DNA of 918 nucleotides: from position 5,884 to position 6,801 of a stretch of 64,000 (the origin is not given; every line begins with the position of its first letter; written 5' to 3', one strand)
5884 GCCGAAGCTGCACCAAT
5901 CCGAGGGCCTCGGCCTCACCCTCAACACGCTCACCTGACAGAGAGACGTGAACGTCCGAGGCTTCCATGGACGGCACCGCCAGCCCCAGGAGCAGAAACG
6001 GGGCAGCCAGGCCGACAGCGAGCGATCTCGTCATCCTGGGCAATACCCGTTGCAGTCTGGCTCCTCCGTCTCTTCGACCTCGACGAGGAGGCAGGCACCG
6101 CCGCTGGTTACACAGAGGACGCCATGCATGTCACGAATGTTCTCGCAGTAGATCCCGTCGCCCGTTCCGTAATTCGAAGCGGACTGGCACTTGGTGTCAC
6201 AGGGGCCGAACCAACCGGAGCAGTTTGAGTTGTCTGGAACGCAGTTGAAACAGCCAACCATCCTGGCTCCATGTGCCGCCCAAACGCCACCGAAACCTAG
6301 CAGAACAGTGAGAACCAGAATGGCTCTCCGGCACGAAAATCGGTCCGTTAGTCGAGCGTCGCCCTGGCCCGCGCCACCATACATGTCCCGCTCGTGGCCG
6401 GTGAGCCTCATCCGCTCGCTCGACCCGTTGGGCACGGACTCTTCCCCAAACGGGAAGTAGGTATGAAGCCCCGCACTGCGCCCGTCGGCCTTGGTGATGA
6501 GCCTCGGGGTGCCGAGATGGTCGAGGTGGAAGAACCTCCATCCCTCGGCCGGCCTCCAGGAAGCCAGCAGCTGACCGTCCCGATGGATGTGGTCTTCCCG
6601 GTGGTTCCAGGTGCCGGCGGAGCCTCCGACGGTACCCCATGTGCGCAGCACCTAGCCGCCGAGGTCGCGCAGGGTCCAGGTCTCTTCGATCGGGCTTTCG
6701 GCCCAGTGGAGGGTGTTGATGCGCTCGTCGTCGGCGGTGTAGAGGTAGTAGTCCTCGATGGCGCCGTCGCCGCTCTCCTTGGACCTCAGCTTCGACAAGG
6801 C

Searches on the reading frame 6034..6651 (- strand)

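Call 8: search_protein_families(library=pfam, proteins=[window:6034-6651:-], max_evalue=0.01)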
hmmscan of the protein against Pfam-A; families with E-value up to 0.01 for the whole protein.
window:6034-6651:- (206 aa): 1 family
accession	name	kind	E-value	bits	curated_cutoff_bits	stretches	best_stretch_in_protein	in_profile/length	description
PF03527.20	RHS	-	0.00022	21.4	27.9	1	40-58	3-21/38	RHS protein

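Call 62: search_protein_families(library=ncbifam, max_evalue=0.1, proteins=[window:6034-6651:-])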
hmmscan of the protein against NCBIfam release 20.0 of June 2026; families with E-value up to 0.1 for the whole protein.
window:6034-6651:- (206 aa): 0 families
